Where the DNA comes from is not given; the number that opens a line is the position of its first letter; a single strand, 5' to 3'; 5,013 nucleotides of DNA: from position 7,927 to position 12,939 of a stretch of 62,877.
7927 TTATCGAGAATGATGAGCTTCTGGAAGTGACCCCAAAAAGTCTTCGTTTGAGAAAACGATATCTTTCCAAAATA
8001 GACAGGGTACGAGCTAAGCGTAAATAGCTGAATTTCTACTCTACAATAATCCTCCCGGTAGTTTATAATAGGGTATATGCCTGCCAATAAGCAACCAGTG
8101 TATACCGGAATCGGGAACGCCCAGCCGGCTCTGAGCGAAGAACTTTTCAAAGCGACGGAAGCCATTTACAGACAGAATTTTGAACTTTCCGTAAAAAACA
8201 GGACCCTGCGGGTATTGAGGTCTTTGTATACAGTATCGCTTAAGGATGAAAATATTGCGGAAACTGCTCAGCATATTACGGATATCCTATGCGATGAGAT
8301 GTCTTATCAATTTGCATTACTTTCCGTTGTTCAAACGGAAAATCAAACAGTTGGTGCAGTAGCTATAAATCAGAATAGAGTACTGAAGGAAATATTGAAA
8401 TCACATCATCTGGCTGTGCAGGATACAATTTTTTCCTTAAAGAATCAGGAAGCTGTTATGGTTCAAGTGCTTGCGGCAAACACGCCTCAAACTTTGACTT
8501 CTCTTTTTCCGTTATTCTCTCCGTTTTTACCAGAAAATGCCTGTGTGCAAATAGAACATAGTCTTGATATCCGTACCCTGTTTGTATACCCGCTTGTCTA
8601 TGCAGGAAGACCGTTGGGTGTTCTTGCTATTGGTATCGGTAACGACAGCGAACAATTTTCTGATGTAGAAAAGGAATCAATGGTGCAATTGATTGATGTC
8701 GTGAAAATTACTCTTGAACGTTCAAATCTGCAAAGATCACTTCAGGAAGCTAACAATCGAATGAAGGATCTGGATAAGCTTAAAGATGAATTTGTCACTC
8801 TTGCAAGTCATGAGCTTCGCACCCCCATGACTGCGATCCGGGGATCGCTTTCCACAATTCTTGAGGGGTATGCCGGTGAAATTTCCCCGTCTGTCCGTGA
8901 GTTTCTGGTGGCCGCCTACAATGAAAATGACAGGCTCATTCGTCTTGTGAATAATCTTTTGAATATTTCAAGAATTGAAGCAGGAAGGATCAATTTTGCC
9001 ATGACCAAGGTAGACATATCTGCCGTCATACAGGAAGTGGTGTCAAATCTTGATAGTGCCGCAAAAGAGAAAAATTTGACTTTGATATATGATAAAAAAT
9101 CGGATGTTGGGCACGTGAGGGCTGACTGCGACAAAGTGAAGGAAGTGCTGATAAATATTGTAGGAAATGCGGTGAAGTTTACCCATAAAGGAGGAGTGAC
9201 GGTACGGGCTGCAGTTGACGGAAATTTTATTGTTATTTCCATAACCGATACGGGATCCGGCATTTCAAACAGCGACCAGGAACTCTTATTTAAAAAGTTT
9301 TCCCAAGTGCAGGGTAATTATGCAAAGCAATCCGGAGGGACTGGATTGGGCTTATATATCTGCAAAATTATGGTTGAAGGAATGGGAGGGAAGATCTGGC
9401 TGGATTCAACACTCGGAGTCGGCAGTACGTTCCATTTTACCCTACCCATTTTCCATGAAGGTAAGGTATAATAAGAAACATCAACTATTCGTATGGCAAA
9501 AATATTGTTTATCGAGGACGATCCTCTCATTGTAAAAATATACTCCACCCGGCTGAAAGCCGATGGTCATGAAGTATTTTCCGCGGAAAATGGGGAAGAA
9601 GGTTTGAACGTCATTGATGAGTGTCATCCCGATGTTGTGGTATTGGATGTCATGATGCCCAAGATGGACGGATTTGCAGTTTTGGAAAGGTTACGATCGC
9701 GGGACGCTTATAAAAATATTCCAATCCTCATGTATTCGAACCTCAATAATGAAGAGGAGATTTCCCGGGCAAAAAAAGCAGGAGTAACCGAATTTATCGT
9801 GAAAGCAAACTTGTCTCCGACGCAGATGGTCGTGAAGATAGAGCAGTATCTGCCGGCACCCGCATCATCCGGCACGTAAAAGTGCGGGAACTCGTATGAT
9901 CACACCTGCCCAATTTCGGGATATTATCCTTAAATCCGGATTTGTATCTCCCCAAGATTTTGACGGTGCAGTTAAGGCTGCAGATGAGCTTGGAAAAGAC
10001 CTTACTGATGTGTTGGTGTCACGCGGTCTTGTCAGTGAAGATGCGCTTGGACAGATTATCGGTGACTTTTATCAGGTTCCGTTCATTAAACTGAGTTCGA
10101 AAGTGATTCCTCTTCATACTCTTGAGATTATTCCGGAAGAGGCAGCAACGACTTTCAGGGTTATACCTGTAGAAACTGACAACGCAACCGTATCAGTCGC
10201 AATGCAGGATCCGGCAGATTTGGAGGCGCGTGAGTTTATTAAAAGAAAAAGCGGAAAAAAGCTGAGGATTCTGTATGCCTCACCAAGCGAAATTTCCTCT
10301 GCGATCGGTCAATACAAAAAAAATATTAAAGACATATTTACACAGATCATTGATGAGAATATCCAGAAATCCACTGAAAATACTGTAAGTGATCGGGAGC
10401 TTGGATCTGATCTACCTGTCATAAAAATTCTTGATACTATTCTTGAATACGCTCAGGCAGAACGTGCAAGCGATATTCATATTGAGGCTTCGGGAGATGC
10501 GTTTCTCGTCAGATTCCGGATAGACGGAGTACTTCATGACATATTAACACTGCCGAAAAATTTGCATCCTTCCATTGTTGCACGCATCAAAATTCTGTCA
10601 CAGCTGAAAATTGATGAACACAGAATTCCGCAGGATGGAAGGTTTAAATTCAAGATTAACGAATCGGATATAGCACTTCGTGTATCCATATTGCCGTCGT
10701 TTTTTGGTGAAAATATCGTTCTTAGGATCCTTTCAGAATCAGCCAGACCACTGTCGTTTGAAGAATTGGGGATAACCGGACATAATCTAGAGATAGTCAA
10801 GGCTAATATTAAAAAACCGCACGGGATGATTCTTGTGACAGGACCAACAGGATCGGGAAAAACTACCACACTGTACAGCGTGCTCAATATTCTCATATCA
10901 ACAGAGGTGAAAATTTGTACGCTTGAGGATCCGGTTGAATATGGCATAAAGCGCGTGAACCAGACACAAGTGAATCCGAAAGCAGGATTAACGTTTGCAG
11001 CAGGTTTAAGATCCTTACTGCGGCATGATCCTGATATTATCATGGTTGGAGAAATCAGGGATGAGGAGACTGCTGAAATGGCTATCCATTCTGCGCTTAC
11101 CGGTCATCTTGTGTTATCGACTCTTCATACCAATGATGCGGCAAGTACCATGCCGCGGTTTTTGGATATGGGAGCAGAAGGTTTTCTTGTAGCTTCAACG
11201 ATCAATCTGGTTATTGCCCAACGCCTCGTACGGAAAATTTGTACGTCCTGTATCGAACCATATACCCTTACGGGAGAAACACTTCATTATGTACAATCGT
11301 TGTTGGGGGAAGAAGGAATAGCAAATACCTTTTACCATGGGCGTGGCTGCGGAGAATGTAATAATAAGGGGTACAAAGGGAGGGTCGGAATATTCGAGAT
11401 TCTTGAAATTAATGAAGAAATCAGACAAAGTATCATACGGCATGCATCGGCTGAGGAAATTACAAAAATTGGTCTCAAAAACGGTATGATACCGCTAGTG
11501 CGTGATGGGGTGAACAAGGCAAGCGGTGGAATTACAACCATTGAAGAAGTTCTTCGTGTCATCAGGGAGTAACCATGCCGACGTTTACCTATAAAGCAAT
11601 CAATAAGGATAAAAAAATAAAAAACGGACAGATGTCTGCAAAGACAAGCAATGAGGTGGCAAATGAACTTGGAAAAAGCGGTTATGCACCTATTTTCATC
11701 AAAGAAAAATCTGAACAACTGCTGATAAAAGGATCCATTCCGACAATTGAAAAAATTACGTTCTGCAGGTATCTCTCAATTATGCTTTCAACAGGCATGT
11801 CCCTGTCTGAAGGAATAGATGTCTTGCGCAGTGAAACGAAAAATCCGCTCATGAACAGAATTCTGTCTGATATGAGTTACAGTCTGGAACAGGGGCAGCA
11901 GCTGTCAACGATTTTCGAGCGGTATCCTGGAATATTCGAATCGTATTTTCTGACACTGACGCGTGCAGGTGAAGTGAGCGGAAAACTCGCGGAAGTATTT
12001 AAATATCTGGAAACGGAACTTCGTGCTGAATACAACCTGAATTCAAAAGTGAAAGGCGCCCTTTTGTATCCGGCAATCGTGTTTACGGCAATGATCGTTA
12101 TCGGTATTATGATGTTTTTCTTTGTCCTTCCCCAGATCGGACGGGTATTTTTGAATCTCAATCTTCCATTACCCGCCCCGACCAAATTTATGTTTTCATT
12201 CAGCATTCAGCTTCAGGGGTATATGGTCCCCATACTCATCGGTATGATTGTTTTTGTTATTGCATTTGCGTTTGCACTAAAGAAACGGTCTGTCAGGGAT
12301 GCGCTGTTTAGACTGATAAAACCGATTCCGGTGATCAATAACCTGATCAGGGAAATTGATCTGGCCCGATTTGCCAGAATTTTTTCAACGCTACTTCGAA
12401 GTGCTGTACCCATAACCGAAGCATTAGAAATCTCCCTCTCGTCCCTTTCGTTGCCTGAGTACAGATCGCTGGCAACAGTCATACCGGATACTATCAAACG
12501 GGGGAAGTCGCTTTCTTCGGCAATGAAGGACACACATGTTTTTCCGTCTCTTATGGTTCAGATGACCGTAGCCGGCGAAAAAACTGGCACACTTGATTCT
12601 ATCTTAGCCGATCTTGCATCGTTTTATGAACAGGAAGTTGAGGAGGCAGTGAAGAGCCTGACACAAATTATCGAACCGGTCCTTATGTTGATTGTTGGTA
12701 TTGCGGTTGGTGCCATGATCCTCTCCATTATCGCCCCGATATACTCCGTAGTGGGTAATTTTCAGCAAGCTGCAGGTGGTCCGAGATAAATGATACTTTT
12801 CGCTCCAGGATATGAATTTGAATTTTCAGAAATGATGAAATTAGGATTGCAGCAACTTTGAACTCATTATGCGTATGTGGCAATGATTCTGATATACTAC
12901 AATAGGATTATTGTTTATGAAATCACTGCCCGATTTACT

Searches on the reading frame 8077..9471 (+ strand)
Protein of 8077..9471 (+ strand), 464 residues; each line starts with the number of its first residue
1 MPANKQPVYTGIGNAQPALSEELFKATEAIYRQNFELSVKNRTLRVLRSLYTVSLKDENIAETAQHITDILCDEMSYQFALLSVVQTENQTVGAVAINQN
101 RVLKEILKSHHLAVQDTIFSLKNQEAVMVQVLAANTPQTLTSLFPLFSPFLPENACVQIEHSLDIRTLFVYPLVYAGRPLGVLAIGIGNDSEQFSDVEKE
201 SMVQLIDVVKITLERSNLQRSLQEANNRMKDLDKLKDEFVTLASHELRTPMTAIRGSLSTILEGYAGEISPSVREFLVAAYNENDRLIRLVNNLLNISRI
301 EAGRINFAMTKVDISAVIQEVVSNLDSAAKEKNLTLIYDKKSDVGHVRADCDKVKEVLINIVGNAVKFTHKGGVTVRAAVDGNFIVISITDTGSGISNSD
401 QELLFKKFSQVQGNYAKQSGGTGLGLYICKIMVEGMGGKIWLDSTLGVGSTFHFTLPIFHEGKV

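Call 18: search_protein_families(library=pfam, proteins=[window:8077-9471:+], max_evalue=0.00001)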
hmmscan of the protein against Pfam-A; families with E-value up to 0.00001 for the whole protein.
window:8077-9471:+ (464 aa): 2 families
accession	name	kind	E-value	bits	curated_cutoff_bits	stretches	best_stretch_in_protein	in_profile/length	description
PF02518.31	HATPase_c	-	1.1e-27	97.1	26.4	1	350-458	2-109/111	Histidine kinase-, DNA gyrase B-, and HSP90-like ATPase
PF00512.31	HisKA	-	1.2e-16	60.9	26.9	1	236-303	2-66/66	His Kinase A (phospho-acceptor) domain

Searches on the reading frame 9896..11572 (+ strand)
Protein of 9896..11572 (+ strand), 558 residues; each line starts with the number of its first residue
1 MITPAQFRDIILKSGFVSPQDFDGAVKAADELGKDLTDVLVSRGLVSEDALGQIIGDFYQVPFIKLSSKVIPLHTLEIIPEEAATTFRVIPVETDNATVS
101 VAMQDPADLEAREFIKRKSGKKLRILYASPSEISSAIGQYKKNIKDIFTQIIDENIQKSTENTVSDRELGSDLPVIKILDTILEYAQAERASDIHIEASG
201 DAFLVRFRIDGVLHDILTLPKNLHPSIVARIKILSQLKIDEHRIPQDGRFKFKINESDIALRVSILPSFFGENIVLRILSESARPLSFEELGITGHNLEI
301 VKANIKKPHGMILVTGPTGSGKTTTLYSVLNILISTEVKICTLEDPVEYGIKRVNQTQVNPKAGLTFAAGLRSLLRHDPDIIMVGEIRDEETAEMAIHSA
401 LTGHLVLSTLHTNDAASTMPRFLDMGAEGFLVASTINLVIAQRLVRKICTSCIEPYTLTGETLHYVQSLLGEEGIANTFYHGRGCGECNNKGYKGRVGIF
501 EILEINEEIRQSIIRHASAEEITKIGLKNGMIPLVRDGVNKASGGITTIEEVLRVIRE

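Call 18: search_protein_families(library=pfam, proteins=[window:9896-11572:+], max_evalue=0.00001)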
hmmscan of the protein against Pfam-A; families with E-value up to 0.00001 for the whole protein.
window:9896-11572:+ (558 aa): 2 families
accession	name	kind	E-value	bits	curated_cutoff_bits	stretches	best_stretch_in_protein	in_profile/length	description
PF00437.27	T2SSE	-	8.3e-131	436.5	24.9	1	171-554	4-370/370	Type II/IV secretion system protein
PF05157.20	MshEN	-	2.1e-16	60.1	23.1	1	59-141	1-84/90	MshEN domain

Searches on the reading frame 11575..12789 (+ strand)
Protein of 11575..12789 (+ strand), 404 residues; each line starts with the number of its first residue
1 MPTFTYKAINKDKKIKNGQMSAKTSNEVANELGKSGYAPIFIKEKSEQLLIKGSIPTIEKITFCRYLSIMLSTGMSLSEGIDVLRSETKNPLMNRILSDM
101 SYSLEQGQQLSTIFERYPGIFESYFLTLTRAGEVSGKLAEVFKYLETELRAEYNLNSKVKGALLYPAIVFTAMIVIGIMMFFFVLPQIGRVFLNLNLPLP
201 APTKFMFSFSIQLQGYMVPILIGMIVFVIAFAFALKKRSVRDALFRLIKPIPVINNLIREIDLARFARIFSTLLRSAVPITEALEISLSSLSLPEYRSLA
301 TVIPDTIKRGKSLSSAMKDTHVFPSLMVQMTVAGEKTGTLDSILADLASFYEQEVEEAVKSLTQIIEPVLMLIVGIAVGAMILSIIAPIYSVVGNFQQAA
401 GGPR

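Call 18: search_protein_families(library=pfam, proteins=[window:11575-12789:+], max_evalue=0.00001)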
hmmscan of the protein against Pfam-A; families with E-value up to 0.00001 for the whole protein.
window:11575-12789:+ (404 aa): 1 family
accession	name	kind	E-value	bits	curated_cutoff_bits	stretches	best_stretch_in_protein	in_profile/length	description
PF00482.28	T2SSF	-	1.8e-53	180.2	25.2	2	266-388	1-125/125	Type II secretion system (T2SS), protein F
